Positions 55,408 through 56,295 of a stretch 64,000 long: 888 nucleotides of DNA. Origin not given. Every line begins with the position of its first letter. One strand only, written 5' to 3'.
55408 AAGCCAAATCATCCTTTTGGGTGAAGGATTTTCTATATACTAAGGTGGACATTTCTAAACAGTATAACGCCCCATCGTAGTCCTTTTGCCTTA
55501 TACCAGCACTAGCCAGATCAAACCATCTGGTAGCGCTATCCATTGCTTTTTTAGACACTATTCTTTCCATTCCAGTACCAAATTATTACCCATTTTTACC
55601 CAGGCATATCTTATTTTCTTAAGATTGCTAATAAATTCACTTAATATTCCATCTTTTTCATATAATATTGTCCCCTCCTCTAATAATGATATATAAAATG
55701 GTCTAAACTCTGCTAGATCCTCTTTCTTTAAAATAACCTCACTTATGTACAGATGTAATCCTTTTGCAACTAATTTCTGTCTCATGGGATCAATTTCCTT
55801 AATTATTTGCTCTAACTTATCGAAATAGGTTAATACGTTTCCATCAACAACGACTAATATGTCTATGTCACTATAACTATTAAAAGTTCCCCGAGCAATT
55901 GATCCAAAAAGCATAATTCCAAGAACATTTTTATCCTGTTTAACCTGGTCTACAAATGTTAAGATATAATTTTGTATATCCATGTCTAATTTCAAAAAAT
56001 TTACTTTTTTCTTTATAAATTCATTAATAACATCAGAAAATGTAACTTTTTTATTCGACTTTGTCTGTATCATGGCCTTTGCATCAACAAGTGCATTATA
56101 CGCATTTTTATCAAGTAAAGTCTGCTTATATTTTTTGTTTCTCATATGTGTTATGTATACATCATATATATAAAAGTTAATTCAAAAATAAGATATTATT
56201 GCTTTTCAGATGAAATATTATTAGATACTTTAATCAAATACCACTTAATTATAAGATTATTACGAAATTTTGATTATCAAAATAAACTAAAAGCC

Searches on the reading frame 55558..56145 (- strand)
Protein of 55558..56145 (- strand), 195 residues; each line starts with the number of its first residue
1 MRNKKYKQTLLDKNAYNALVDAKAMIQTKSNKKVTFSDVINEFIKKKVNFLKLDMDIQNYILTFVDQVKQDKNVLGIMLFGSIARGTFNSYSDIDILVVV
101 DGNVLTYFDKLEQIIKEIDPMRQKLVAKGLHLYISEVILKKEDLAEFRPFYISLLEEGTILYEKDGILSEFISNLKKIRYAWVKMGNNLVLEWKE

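Call 5: search_protein_families(library=pfam, max_evalue=1, proteins=[window:55558-56145:-])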
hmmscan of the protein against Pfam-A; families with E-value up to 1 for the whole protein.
window:55558-56145:- (195 aa): 6 families
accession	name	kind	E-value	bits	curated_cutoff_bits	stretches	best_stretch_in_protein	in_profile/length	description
PF01909.29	NTP_transf_2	-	1.5e-13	51.4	21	1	64-129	4-72/93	Nucleotidyltransferase domain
PF18765.7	Polbeta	-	8.1e-10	39.2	26.9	1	68-120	7-57/93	Polymerase beta, Nucleotidyltransferase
PF22600.2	MTPAP-like_central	-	0.00031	21.3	27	1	52-124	20-86/139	Poly(A) RNA polymerase, mitochondrial-like, central palm domain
PF12633.13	Adenyl_cycl_N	-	0.009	16.4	27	1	66-104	84-122/199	Adenylate cyclase NT domain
PF23862.1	CdsD_C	-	0.023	15.2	27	0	92-120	12-41/56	CdsD C-terminal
PF20697.3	NTase-conflict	-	0.048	13.6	24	1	63-116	4-61/259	Pol beta superfamily nucleotidyltransferase in conflict systems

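Call 6: search_protein_families(library=ncbifam, max_evalue=1, proteins=[window:55558-56145:-])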
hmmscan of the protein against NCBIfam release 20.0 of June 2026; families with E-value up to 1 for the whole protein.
window:55558-56145:- (195 aa): 15 families
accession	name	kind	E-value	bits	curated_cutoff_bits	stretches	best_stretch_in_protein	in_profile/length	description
NF047752.1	MntA_antitoxin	equivalog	1.1e-07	31.7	60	1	69-116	2-47/106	type VII toxin-antitoxin system MntA family adenylyltransferase antitoxin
NF012212.1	ANT_9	subfamily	4.5e-07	29.4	340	1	70-147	17-92/249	aminoglycoside nucleotidyltransferase ANT(9)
NF051895.1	anti_phage_HalB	equivalog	1.1e-05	25.1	190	1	77-105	2-30/211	anti-phage Hailong system nucleotidyltransferase HalB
NF000119.1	linco_LnuF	exception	0.00057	19.2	450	1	58-111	4-57/273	lincosamide nucleotidyltransferase Lnu(F)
NF033061.1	ANT_4p_I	equivalog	0.00065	19.3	350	1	69-102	25-58/253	ANT(4')-I family aminoglycoside nucleotidyltransferase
NF028535.0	ANT_4p_II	subfamily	0.0017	17.6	350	1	60-107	4-53/251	ANT(4')-II family aminoglycoside nucleotidyltransferase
NF010309.0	PRK13746.1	subfamily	0.0018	17.7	193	1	68-101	22-55/263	aminoglycoside adenylyltransferase family protein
NF033182.0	linco_LnuG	exception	0.0026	17.5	525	1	66-111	13-58/267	lincosamide nucleotidyltransferase Lnu(G)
NF041117.1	CBASS_cyclase_b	equivalog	0.0044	16.6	200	1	57-103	18-65/275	CBASS oligonucleotide cyclase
NF033220.1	ANT_3pp_II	equivalog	0.0047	16.3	400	1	71-118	19-64/258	ANT(3'')-II family aminoglycoside nucleotidyltransferase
NF053581.1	ANT_3pp_Ic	exception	0.005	16.4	545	1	71-106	25-60/265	aminoglycoside nucleotidyltransferase ANT(3'')-Ic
NF012157.0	ANT_3pp_I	equivalog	0.0098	15.2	375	1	71-102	19-50/256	AadA family aminoglycoside 3''-O-nucleotidyltransferase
NF045972.1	ANT_3pp_I_Serra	equivalog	0.012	15.4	500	1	69-101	22-54/261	ANT(3'')-I family aminoglycoside adenylyltransferase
NF033127.1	ANT_3pp_AadA3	exception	0.014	14.9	595.5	1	70-101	19-50/258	ANT(3'')-Ia family aminoglycoside nucleotidyltransferase AadA3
NF000079.1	ANT_4p_Ib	exception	0.024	14.2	500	1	72-103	31-62/256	aminoglycoside O-nucleotidyltransferase ANT(4')-Ib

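Call 9: search_protein_families(library=padloc, max_evalue=0.1, proteins=[window:55558-56145:-])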
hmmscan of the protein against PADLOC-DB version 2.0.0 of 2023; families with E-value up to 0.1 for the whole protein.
window:55558-56145:- (195 aa): 12 families
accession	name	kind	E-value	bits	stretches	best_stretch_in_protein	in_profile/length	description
PDLC04903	PDC-S09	-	9.9e-11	39.9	1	73-158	25-105/108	-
PDLC04907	PDC-S09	-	3.5e-10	38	1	52-105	5-58/114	-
PDLC04906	PDC-S09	-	2.2e-08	32.4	1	60-114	6-66/98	-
PDLC04902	PDC-S09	-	3e-08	31.9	1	67-141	14-91/97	-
PDLC04904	PDC-S09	-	2.3e-07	29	1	66-110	17-60/104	-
PDLC04905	PDC-S09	-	2.1e-06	26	1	65-114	12-62/101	-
PDLC04368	PDC-M05A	-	2.5e-06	25.5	1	77-113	110-150/201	-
PDLC04778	PDC-M70A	-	1.7e-05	22.3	1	68-106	43-79/355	-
PDLC04372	PDC-M05A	-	0.00011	20.5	1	72-126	74-125/167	-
PDLC04369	PDC-M05A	-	0.00048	17.8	1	74-101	103-130/201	-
PDLC00823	Cyclase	-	0.0025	15.5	1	64-117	33-87/285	oligonucleotide-cyclase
PDLC00771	Cyclase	-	0.017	12.4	1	78-112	46-80/271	oligonucleotide-cyclase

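Call 10: find_encoding_contigs(protein=window:55558-56145:-, flank=10000, max_places=10)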
Protein window:55558-56145:- (195 aa): no gene with exactly this product is on record in the collection.

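Call 17: find_homologous_proteins(query=window:55558-56145:-)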
Query window:55558-56145:- (195 aa): 32 proteins with E <= 0.001 among 137 candidates.
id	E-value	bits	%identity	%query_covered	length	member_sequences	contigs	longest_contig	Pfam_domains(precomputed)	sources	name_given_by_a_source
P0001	2.0e-118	411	100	100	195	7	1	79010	PF18765.8,PF01909.30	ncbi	-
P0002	1.6e-115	401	97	100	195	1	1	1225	PF18765.8,PF01909.30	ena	-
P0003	2.8e-115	401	97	100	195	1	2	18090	PF18765.8,PF01909.30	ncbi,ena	-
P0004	1.3e-114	398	97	100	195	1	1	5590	PF18765.8,PF01909.30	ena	-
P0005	9.2e-114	396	96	99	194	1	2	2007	PF18765.8,PF01909.30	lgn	-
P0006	1.3e-108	379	92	100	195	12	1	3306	PF18765.8,PF01909.30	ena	-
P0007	2.8e-89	316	74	99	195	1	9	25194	PF18765.8,PF01909.30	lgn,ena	-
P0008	4.4e-86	305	72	100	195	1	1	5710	PF18765.8,PF01909.30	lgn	-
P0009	6.8e-54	201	78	61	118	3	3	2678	PF18765.8,PF01909.30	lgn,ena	-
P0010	1.9e-44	170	49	88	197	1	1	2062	PF18765.8,PF01909.30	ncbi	-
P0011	6.7e-42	161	41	97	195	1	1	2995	PF18765.8,PF01909.30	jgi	jgi:predicted nucleotidyltransferase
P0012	2.8e-38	150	37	97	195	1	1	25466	PF18765.8,PF01909.30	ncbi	-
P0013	8.7e-35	138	38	98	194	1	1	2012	PF18765.8,PF01909.30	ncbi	-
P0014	9.4e-29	119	84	35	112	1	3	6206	-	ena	-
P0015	1.8e-7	49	37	61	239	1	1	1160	PF18765.8,PF01909.30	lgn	-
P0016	6.3e-6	44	34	55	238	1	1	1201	PF18765.8,PF01909.30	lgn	-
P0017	7.4e-6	44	56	25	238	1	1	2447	PF18765.8,PF01909.30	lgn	-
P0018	1.1e-5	43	60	22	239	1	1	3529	PF18765.8,PF01909.30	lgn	-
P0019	1.2e-5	43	58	23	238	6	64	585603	PF18765.8,PF01909.30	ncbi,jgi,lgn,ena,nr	ncbi:MAG: hypothetical protein UV53_C0015G0002 [Candidatus Azambacteria bacterium GW2011_GWE1_42_9]|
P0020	4.5e-5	41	31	60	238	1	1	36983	PF18765.8,PF01909.30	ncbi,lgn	-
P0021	4.6e-5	41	55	25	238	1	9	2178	PF18765.8,PF01909.30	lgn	-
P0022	4.7e-5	41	31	60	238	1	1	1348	PF18765.8,PF01909.30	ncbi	-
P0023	9.4e-5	40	54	25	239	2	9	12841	PF18765.8,PF01909.30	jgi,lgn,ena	-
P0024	1.1e-4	40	60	22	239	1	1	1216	PF18765.8,PF01909.30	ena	-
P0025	1.6e-4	40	67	18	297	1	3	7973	PF18765.8,PF01909.30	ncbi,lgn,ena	ncbi:MAG: nucleotidyltransferase domain-containing protein [Patescibacteria group bacterium]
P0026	1.6e-4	40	35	60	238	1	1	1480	PF18765.8,PF01909.30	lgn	-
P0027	1.7e-4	40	33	56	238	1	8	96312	PF18765.8,PF01909.30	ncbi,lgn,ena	ncbi:MAG: nucleotidyltransferase domain-containing protein [Patescibacteria group bacterium]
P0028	2.5e-4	39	59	23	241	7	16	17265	PF18765.8,PF01909.30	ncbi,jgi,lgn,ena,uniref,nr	ncbi:MAG: hypothetical protein CO003_00595 [Candidatus Portnoybacteria bacterium CG_4_8_14_3_um_filt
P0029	2.8e-4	39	67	18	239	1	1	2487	PF18765.8,PF01909.30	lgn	-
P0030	3.2e-4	39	52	25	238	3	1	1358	PF18765.8,PF01909.30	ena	-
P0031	4.7e-4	38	55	24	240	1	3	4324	PF18765.8,PF01909.30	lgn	-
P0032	8.5e-4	37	59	19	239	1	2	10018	PF18765.8,PF04439.19,PF01909.30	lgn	-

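Call 18: find_encoding_contigs(protein=P0001, flank=10000, max_places=4)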
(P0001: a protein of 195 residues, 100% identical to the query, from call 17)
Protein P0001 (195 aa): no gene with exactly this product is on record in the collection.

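Call 19: find_encoding_contigs(protein=P0007, flank=8000, max_places=6)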
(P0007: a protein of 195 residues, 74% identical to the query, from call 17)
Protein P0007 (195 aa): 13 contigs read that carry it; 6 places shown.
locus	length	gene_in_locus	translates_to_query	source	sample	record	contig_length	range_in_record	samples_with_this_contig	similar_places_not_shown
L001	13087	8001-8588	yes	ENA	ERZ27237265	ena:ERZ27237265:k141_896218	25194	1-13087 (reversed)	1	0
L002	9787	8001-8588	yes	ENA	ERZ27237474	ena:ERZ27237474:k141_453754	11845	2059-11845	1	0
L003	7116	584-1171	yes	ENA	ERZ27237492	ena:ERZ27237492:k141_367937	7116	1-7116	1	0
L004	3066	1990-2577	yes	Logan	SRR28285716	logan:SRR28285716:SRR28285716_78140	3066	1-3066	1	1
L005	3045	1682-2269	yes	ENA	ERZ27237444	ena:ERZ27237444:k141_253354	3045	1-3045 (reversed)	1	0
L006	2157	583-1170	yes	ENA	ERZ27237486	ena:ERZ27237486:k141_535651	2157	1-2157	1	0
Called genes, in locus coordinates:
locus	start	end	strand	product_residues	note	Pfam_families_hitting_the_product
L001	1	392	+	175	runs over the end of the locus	PF00254:FKBP_C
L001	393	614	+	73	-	-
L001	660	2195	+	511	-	-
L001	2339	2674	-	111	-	-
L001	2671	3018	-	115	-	-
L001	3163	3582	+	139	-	PF00254:FKBP_C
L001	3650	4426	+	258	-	PF01925:TauE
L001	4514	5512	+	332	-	-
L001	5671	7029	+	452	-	PF00083:Sugar_tr, PF07690:MFS_1, PF00083:Sugar_tr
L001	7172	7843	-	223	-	-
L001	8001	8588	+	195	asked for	PF01909:NTP_transf_2, PF18765:Polbeta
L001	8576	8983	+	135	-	PF05168:HEPN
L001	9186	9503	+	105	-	-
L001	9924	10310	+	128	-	PF09851:SHOCT (weak)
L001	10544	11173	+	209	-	-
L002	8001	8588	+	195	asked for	PF01909:NTP_transf_2, PF18765:Polbeta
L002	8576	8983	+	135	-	PF05168:HEPN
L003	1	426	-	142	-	?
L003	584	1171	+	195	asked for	PF01909:NTP_transf_2, PF18765:Polbeta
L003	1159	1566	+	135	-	PF05168:HEPN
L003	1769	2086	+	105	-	-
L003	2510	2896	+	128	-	PF09851:SHOCT (weak)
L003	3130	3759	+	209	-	-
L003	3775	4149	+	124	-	-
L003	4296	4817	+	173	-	-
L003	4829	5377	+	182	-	-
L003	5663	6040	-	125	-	-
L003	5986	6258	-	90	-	-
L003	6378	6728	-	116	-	PF01934:HepT-like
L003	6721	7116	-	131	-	?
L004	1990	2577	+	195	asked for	PF01909:NTP_transf_2, PF18765:Polbeta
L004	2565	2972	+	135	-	PF05168:HEPN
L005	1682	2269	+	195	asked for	PF01909:NTP_transf_2, PF18765:Polbeta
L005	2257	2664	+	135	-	PF05168:HEPN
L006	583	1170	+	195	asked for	PF01909:NTP_transf_2, PF18765:Polbeta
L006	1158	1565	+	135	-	PF05168:HEPN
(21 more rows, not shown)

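Call 20: find_encoding_contigs(protein=P0003, flank=8000, max_places=4)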
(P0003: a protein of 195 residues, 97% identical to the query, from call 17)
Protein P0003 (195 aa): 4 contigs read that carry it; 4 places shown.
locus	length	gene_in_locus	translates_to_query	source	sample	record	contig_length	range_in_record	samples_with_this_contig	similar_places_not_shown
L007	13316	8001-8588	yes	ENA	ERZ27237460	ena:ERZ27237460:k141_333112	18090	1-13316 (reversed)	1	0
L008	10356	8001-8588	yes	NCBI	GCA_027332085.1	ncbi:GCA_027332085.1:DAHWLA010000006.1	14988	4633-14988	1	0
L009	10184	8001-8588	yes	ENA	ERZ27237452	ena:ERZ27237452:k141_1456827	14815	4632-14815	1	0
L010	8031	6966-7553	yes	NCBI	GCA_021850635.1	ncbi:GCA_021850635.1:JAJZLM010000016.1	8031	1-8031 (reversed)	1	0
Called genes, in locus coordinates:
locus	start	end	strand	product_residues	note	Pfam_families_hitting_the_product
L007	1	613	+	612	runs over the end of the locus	PF19291:TREH_N, PF00723:Glyco_hydro_15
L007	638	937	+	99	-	-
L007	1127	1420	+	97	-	-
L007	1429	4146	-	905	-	PF00133:tRNA-synt_1, PF09334:tRNA-synt_1g, PF13603:tRNA-synt_1_2, PF08264:Anticodon_1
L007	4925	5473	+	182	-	PF00069:Pkinase, PF07714:PK_Tyr_Ser-Thr, PF01163:RIO1 (weak)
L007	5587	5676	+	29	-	-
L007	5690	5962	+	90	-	PF14542:Acetyltransf_CG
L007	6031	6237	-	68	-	-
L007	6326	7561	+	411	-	PF14321:DUF4382 (weak)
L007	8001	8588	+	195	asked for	PF01909:NTP_transf_2, PF18765:Polbeta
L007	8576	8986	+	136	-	PF05168:HEPN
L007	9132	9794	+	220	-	-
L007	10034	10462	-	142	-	-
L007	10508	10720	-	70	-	-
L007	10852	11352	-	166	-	-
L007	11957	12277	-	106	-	PF01934:HepT-like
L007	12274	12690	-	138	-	PF01909:NTP_transf_2, PF18765:Polbeta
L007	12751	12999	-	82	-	PF01048:PNP_UDP_1 (weak)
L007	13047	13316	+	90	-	?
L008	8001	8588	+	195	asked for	PF01909:NTP_transf_2, PF18765:Polbeta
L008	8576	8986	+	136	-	PF05168:HEPN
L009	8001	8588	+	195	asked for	PF01909:NTP_transf_2, PF18765:Polbeta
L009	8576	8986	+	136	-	PF05168:HEPN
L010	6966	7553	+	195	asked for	PF01909:NTP_transf_2, PF18765:Polbeta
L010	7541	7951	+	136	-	PF05168:HEPN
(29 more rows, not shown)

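Call 74: search_protein_families(library=pfam, max_evalue=0.01, proteins=[L007:8576-8986:+, L007:9132-9794:+, L003:6378-6728:-])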
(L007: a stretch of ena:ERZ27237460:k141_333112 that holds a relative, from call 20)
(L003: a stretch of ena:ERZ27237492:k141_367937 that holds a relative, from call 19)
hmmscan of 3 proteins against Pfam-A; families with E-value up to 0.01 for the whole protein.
L007:8576-8986:+ (136 aa): 1 family
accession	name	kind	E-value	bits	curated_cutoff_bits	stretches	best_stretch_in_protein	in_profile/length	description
PF05168.19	HEPN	-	6.7e-09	36.4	22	1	10-118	5-107/117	HEPN domain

L007:9132-9794:+ (220 aa): 0 families

L003:6378-6728:- (116 aa): 2 families
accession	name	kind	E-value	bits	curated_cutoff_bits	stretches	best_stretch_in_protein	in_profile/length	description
PF01934.22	HepT-like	-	6.2e-29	100.6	23.5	1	18-114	1-120/120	Ribonuclease HepT-like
PF08336.16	P4Ha_N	-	0.0079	16.4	25.3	0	5-45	45-86/135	Prolyl 4-Hydroxylase alpha-subunit, N-terminal region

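Call 97: find_encoding_contigs(protein=P0012, flank=3000, max_places=2)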
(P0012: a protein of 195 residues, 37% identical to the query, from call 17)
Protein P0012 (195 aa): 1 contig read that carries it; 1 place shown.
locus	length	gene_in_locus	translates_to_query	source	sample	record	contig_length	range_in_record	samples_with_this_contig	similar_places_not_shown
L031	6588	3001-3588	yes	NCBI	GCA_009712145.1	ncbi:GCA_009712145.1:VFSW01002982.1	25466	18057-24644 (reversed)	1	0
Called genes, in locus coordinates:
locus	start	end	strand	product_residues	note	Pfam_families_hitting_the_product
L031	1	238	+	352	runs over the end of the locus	?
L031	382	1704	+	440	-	PF00202:Aminotran_3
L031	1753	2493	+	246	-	-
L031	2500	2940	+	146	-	PF00037:Fer4 (weak), PF12797:Fer4_2 (faint), PF12837:Fer4_6 (faint), PF13237:Fer4_10, PF13183:Fer4_8 (weak), PF12838:Fer4_7 (weak), PF13484:Fer4_16 (weak), PF13534:Fer4_17 (weak), +1 more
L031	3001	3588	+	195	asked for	PF01909:NTP_transf_2, PF18765:Polbeta (weak)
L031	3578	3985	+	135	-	PF05168:HEPN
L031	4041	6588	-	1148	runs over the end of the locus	PF03833:PolC_DP2_N, PF24844:PolC_DP2_central, PF24846:PolC_DP2_cat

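Call 98: find_encoding_contigs(protein=P0010, flank=3000, max_places=2)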
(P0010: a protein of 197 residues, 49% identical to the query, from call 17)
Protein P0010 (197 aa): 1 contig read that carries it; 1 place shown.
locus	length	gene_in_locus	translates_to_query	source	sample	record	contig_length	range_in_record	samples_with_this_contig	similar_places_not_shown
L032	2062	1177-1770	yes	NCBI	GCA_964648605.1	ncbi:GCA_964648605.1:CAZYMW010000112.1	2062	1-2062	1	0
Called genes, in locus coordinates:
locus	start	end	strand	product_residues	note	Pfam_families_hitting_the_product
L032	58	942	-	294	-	PF02661:Fic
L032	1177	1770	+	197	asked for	PF01909:NTP_transf_2, PF18765:Polbeta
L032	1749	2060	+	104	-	?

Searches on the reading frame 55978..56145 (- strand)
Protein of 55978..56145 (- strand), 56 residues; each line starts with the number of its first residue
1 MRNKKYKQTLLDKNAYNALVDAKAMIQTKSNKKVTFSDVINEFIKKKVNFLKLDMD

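Call 79: search_solved_structures(query=A11, max_evalue=10)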
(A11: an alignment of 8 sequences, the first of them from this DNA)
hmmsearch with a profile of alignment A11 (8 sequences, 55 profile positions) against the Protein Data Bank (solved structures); distinct sequences matched with E-value up to 10: 5.
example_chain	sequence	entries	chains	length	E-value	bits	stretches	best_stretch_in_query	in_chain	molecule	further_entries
6v0m_A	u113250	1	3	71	0.08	16.4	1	20-52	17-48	Mitogen-activated protein kinase kinase kinase 15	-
2g5g_X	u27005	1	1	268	0.28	14.6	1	24-50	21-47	putative lipoprotein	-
3jck_A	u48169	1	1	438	0.54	13.7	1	4-24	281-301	26S proteasome regulatory subunit RPN3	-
6fvt_S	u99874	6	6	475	0.55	13.7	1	4-24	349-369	26S proteasome regulatory subunit RPN3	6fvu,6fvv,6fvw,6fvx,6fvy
3jco_S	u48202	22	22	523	0.62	13.5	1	4-24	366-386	26S proteasome regulatory subunit RPN3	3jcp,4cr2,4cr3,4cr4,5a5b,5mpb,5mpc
